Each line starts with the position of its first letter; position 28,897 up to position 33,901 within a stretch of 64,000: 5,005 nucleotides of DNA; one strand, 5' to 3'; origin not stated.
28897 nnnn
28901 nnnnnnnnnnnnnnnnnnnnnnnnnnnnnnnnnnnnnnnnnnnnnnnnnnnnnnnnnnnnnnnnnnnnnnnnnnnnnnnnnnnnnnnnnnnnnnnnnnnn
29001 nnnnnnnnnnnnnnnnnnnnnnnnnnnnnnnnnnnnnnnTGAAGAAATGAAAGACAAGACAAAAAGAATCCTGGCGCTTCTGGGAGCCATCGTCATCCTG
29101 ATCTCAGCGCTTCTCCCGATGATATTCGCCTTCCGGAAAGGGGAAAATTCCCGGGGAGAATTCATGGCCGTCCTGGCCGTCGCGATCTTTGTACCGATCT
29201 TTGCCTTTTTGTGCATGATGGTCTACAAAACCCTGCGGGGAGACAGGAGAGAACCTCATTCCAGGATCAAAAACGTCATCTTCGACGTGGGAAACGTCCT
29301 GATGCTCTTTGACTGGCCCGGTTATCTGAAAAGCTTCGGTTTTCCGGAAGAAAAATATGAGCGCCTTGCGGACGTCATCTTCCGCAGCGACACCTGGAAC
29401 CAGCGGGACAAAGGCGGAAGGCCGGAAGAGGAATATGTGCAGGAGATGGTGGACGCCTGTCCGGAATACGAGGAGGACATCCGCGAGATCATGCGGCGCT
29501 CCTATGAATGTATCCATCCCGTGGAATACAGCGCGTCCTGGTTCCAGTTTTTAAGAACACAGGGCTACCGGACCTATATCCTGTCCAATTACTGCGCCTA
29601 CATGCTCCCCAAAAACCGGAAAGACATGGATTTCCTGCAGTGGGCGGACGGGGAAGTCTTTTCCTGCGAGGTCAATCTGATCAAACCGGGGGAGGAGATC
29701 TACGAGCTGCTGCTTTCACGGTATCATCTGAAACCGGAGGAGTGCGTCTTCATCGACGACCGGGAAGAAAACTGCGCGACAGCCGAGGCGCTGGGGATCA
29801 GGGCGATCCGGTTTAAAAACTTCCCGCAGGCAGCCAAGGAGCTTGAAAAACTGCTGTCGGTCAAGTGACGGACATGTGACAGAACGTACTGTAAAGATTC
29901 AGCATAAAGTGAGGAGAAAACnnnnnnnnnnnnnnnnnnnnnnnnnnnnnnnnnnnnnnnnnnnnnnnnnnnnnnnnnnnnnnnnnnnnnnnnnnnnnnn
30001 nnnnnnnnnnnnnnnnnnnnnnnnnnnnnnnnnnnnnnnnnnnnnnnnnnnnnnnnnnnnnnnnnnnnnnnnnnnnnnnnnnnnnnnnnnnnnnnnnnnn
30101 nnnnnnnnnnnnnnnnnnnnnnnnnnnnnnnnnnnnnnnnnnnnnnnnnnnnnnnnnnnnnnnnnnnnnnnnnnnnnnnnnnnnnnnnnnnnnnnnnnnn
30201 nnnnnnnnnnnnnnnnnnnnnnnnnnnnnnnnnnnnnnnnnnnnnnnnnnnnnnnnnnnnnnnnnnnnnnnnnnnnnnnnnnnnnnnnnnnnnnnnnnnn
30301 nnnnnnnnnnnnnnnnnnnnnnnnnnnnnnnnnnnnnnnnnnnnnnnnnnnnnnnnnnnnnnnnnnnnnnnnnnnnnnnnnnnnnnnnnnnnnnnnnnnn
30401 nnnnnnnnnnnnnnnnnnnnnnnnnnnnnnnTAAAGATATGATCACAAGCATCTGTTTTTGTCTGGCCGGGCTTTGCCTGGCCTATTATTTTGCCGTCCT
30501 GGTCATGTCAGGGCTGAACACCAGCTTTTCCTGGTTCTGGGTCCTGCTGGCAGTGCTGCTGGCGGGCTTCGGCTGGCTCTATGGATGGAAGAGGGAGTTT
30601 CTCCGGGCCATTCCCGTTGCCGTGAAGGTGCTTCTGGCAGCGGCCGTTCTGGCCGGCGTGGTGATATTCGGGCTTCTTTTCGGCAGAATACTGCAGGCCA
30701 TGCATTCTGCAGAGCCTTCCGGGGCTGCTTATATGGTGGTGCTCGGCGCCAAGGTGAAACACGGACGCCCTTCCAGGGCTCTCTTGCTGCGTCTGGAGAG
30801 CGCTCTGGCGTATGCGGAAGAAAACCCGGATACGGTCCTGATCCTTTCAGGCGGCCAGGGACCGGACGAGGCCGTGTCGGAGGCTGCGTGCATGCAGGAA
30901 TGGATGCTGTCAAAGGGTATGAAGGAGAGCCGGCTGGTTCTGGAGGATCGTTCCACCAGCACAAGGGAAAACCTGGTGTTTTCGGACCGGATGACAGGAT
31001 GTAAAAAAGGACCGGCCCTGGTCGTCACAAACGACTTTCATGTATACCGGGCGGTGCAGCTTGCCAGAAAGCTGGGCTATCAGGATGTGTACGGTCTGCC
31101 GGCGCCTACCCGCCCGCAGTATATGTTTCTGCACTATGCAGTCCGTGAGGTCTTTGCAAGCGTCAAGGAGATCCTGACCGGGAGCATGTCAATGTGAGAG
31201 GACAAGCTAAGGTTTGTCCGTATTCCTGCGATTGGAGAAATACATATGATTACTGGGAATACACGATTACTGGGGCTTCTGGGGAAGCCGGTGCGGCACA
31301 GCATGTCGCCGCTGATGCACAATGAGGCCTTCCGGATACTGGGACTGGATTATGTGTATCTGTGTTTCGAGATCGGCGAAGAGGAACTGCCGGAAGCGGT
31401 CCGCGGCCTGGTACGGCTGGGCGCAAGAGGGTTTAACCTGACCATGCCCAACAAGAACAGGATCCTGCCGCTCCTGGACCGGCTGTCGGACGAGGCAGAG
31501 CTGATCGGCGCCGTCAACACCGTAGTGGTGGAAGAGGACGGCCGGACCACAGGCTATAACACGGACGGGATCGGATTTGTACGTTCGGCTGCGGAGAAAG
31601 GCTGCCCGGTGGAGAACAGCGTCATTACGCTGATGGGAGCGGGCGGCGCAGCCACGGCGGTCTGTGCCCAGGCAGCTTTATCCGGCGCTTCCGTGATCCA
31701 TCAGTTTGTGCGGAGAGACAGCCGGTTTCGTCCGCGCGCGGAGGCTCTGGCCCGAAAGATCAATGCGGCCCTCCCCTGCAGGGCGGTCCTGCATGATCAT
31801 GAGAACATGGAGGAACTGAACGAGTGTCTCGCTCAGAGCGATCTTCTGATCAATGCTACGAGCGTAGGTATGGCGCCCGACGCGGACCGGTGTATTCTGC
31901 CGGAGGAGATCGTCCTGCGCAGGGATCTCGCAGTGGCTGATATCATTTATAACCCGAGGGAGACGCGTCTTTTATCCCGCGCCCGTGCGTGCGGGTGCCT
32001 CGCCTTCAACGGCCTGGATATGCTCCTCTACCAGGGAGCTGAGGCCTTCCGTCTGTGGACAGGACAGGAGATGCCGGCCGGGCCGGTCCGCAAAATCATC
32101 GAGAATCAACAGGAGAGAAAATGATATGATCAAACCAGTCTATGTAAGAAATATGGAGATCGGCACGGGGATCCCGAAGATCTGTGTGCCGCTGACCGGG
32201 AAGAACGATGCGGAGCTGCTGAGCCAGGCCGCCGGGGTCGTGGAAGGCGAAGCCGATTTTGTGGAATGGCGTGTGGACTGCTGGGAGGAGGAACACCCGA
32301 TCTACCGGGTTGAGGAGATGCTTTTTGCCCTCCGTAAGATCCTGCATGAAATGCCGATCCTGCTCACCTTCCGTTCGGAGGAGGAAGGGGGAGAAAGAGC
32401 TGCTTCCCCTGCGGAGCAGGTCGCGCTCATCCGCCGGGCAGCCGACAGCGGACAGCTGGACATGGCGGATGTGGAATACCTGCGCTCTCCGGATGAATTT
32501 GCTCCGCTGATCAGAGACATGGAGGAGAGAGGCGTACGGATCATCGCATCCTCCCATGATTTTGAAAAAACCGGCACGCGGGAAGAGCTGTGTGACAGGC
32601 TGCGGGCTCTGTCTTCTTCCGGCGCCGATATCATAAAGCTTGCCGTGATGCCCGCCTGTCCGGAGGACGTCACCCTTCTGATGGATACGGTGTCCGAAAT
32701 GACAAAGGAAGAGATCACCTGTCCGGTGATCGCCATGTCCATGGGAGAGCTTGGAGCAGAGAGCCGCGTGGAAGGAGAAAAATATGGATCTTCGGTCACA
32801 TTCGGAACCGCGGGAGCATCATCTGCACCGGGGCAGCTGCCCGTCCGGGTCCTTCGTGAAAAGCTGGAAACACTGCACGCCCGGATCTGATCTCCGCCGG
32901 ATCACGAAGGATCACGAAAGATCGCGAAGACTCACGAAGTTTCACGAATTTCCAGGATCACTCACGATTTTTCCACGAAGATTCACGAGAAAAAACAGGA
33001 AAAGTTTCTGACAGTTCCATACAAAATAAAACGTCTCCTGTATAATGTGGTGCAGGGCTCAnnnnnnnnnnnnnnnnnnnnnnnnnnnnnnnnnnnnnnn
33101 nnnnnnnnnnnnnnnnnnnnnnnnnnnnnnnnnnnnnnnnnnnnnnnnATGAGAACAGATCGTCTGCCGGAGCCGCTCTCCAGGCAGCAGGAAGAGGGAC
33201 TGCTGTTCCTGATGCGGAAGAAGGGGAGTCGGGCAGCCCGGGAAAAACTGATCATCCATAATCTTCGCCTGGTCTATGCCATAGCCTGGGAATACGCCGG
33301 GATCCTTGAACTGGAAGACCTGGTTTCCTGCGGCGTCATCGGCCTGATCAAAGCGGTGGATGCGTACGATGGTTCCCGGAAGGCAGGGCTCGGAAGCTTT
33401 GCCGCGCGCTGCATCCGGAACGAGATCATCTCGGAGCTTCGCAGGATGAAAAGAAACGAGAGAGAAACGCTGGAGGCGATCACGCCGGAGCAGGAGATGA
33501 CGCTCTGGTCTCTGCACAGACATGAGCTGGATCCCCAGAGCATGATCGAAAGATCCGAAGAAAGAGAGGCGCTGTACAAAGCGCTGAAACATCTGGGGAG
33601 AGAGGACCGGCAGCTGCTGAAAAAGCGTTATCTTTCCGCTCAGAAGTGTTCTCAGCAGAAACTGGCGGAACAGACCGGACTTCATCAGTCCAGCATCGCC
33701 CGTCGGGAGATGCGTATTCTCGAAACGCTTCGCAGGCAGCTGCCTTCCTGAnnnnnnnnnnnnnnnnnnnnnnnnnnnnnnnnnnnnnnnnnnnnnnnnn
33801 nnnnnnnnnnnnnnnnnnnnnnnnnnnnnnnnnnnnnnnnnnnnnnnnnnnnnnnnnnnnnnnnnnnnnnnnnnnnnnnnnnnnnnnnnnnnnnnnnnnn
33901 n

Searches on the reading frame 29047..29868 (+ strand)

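Call 33: search_protein_families(library=pfam, proteins=[window:29047-29868:+], max_evalue=0.000001)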
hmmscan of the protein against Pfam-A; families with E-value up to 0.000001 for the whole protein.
window:29047-29868:+ (273 aa): 2 families
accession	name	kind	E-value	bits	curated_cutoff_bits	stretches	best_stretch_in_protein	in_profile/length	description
PF00702.32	Hydrolase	-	8.7e-12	46.3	26.4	1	74-250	1-191/191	haloacid dehalogenase-like hydrolase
PF13419.12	HAD_2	-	6.3e-07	30.1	23.8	1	137-254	61-176/178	Haloacid dehalogenase-like hydrolase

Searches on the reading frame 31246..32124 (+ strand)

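Call 7: search_protein_families(library=pfam, proteins=[window:31246-32124:+], max_evalue=0.01)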
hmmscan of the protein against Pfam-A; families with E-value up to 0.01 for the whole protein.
window:31246-32124:+ (292 aa): 2 families
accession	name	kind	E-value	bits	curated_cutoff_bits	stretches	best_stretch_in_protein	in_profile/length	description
PF08501.16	Shikimate_dh_N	-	1e-29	103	27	1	11-93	1-83/83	Shikimate dehydrogenase substrate binding domain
PF18317.6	SDH_C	-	8.4e-14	51.4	25.8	1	256-285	1-30/31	Shikimate 5'-dehydrogenase C-terminal domain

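Call 8: search_protein_families(library=ncbifam, proteins=[window:31246-32124:+], max_evalue=0.01)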
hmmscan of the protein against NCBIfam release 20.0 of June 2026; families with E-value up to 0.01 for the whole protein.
window:31246-32124:+ (292 aa): 18 families
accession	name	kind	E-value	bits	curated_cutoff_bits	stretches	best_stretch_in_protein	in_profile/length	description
NF001313.0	PRK00258.2-1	equivalog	3.1e-98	328.9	431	1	2-287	5-288/290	shikimate dehydrogenase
NF009200.0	PRK12548.1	subfamily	8.4e-90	301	432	1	2-285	5-287/289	shikimate dehydrogenase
NF001315.0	PRK00258.2-4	equivalog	2.2e-84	283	413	1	2-288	3-282/284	shikimate dehydrogenase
NF001319.0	PRK00258.3-3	equivalog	1.1e-77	260.8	252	1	2-288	2-273/279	shikimate dehydrogenase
NF009390.0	PRK12749.1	equivalog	1.2e-70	238.2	349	1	3-285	4-284/288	quinate/shikimate dehydrogenase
NF001314.0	PRK00258.2-2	equivalog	2.5e-68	230.2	248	1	1-286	2-285/290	shikimate dehydrogenase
TIGR00507.1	aroE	equivalog_domain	9.8e-66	221.6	200.2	1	8-286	2-266/270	shikimate dehydrogenase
NF009201.0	PRK12549.1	subfamily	7.6e-59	199.2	235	1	6-284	7-279/286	shikimate dehydrogenase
NF001322.0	PRK00258.3-6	equivalog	7.9e-57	192.6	285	1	6-279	5-257/272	shikimate dehydrogenase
NF001312.0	PRK00258.1-4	equivalog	7.6e-53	179.6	295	1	5-275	8-267/285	shikimate dehydrogenase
NF001310.0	PRK00258.1-2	equivalog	5e-46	157.1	221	1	11-285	7-272/279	shikimate dehydrogenase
NF001311.0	PRK00258.1-3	equivalog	5e-46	157.1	235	1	10-283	9-267/279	shikimate dehydrogenase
NF010631.0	PRK14027.1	equivalog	9.3e-42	143.3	515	1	7-277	5-272/283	quinate/shikimate dehydrogenase (NAD+)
NF001316.0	PRK00258.2-5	equivalog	1.4e-38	132.7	247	1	8-285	3-257/263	shikimate dehydrogenase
TIGR01809.1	Shik-DH-AROM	equivalog_domain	1.4e-36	126.1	196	1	7-280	6-277/282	shikimate dehydrogenase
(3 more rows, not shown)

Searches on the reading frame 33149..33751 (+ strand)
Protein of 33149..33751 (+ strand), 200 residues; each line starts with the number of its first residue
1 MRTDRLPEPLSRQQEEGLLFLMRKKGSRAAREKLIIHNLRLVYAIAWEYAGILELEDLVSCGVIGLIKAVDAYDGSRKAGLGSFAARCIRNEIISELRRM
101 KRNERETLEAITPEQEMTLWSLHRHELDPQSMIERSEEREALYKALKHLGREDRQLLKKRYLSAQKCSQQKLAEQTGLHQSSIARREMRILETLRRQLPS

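Call 7: search_protein_families(library=pfam, proteins=[window:33149-33751:+], max_evalue=0.01)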
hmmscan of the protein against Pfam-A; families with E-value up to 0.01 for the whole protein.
window:33149-33751:+ (200 aa): 4 families
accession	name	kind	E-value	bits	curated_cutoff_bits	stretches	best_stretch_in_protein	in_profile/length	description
PF04542.20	Sigma70_r2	-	3.4e-13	49.6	24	1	34-102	1-70/71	Sigma-70 region 2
PF01381.28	HTH_3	-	0.0051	17.3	23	0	159-187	3-30/55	Helix-turn-helix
PF18263.7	MCM6_C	-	0.0052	17.4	23.7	1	89-169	13-88/107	MCM6 C-terminal winged-helix domain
PF04545.22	Sigma70_r4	-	0.0054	16.7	24.1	1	145-195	1-49/50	Sigma-70, region 4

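Call 8: search_protein_families(library=ncbifam, proteins=[window:33149-33751:+], max_evalue=0.01)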
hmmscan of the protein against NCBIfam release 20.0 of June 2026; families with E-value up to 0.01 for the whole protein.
window:33149-33751:+ (200 aa): 68 families (the best 25 are shown)
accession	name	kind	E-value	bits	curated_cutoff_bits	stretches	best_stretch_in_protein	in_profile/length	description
NF004471.0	PRK05803.1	subfamily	5.7e-33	114.1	252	1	4-198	26-228/235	RNA polymerase sporulation sigma factor SigK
NF006158.0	PRK08301.1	equivalog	8.2e-33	113.8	339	1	3-198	34-237/241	RNA polymerase sporulation sigma factor SigE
TIGR02846.1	spore_sigmaK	equivalog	8.3e-31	107.3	298.65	1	5-198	25-226/227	RNA polymerase sporulation sigma factor SigK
TIGR02835.1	spore_sigmaE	equivalog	9.3e-31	107.1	348.6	1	4-197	28-229/234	RNA polymerase sporulation sigma factor SigE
TIGR02937.1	sigma70-ECF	superfamily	7.8e-29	100.4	42.9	1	30-198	2-165/165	sigma-70 family RNA polymerase sigma factor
TIGR02980.1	SigBFG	subfamily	3.1e-19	69.6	234.35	2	28-98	2-73/227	SigB/SigF/SigG family RNA polymerase sigma factor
NF004052.0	PRK05572.1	subfamily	5e-17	62.2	311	2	14-98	17-102/252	SigF/SigG family RNA polymerase sporulation sigma factor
TIGR02392.1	rpoH_proteo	equivalog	9e-17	61.6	323.1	2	9-93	15-100/270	RNA polymerase sigma factor RpoH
TIGR02885.1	spore_sigF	equivalog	1.3e-16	61.1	321.45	2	22-98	4-81/231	RNA polymerase sporulation sigma factor SigF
NF006071.0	PRK08215.1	equivalog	1.6e-16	60.7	372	1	9-104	17-109/258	RNA polymerase sporulation sigma factor SigG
TIGR02850.1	spore_sigG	equivalog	1.5e-15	57.3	457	1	9-103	14-105/254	RNA polymerase sporulation sigma factor SigG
NF005644.0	PRK07408.1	subfamily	2.9e-15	56.6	261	2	14-98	12-98/258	RNA polymerase sigma factor SigF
NF005143.0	PRK06596.1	subfamily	3.9e-15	56.1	241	1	10-93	29-113/285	RNA polymerase factor sigma-32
TIGR02394.1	rpoS_proteo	equivalog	1.3e-14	54.4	378.7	1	8-93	25-111/285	RNA polymerase sigma factor RpoS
NF004935.0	PRK06288.1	equivalog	3.5e-14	53.1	343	1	11-101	15-109/270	RNA polymerase sigma factor WhiG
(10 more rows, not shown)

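Call 21: find_homologous_proteins(query=window:33149-33751:+)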
Query window:33149-33751:+ (200 aa): 2286 proteins with E <= 0.001 among 2598 candidates; the best 120 are listed.
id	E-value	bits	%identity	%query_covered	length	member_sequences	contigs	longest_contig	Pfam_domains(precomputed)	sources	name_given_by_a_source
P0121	8.1e-122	422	100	100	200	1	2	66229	PF04542.21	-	-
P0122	1.1e-98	346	85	100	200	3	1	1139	PF04542.21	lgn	-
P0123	3.4e-27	113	39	88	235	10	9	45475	PF01381.29,PF04545.23,PF04542.21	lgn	-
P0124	4.0e-27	113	38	98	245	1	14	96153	PF01381.29,PF04545.23,PF04542.21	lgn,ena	-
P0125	4.7e-27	113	39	88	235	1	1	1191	PF01381.29,PF04545.23,PF04542.21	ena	-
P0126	8.1e-27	112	39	98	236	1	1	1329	PF01381.29,PF04545.23,PF04542.21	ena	-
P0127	1.3e-26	112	38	98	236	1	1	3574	PF01381.29,PF04545.23,PF04542.21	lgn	-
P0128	1.5e-26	111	37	99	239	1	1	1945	PF01381.29,PF04545.23,PF04542.21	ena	-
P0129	1.8e-26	111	38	97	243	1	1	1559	PF01381.29,PF04545.23,PF04542.21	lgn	-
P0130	1.8e-26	111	37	99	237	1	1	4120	PF01381.29,PF04545.23,PF04542.21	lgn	-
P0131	2.3e-26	111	39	98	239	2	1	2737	PF01381.29,PF04545.23,PF04542.21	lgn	-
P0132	3.4e-26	110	39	98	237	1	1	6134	PF01381.29,PF04545.23,PF04542.21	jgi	jgi:RNA polymerase sporulation-specific sigma factor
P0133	4.8e-26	110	38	98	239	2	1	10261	PF01381.29,PF04545.23,PF04542.21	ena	-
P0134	5.1e-26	110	36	97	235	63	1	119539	PF01381.29,PF04545.23,PF04542.21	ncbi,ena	-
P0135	5.7e-26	109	38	98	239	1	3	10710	PF01381.29,PF04545.23,PF04542.21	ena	-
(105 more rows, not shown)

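Call 22: find_encoding_contigs(protein=P0122, flank=10000, max_places=4)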
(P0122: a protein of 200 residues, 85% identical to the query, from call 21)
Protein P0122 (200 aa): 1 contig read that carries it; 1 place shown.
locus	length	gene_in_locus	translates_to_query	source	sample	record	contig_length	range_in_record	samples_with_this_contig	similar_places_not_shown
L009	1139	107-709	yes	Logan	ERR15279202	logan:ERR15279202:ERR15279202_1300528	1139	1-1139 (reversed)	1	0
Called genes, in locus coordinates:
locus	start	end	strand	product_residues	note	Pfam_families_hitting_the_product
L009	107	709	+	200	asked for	PF04542:Sigma70_r2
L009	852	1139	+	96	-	?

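Call 29: find_related_loci(query=window:33149-33751:+, collection=genome_contigs, flank=10000)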
Query window:33149-33751:+ (200 aa) in genome_contigs; peptide patterns used: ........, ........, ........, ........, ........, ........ (x = any residue, [..] = any of these).
230 stretches matched a pattern; 16 encode a relative of the query (tblastn E <= 1e-3); 16 distinct loci.
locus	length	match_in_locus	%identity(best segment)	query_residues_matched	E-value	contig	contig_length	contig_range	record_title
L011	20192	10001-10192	48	31-93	6e-10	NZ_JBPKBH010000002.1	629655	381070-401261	Yinghuangia sp. YIM S09857 Scaffold2, whole genome shotgun sequence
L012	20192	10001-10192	48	31-93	8e-10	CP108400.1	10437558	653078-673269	Streptomycetaceae bacterium NBC_01309 chromosome, complete genome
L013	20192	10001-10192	48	31-93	7e-10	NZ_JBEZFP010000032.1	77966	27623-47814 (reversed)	Streptodolium elevatio strain NPDC048946 NPDC048946_48_E11.ctg-0032, whole genome shotgun sequence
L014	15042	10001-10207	42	31-98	8e-10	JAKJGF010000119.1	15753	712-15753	MAG: Bacillota bacterium isolate UR.bin48 UR_contig_9818, whole genome shotgun sequence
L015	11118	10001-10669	24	21-198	1e-9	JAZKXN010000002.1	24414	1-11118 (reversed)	MAG: Acutalibacteraceae bacterium isolate T1900045118_TC20190112.MAGScoT_cleanbin_000022 SGB_4820_k141_148387, whole gen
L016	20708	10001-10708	28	16-198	2e-9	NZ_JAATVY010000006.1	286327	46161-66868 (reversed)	Planosporangium thailandense strain TBRC 5610 6, whole genome shotgun sequence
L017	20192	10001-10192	44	31-93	2e-8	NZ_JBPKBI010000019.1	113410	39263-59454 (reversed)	Yinghuangia sp. YIM S10712 Scaffold19, whole genome shotgun sequence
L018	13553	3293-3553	38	14-99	2e-8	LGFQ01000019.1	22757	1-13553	MAG: Synergistales bacterium 54_24 S_scaffold_141, whole genome shotgun sequence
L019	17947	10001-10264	35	31-112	7e-9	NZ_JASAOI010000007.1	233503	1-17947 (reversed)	Yinghuangia seranimata strain CCTCC AA 206006 Scaffold3_1, whole genome shotgun sequence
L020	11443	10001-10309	34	14-118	2e-8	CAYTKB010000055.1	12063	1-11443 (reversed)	MAG TPA_asm: uncultured Acetomicrobium sp. isolate binchicken_co27_19 genome assembly, contig: NODE_9367_length_12063_co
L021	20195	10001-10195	45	30-93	3e-8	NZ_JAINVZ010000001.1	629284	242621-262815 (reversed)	Streptantibioticus parmotrematis strain Ptm05 1, whole genome shotgun sequence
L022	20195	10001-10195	45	30-93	5e-8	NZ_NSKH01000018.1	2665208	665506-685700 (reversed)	Streptomyces sp. ICBB 8177 NODE_29_length_2665110_cov_13.777025, whole genome shotgun sequence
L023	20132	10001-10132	48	55-98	2e-7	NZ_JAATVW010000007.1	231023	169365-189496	Planosporangium flavigriseum strain TBRC 198 7, whole genome shotgun sequence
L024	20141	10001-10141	45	54-104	3e-7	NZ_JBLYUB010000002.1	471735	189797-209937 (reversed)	Planosporangium sp. 12N6 NODE_2_length_471735_cov_26.950421, whole genome shotgun sequence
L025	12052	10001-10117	51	55-93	8e-7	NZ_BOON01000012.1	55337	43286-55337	Planosporangium mesophilum strain NBRC 109066 sequence012, whole genome shotgun sequence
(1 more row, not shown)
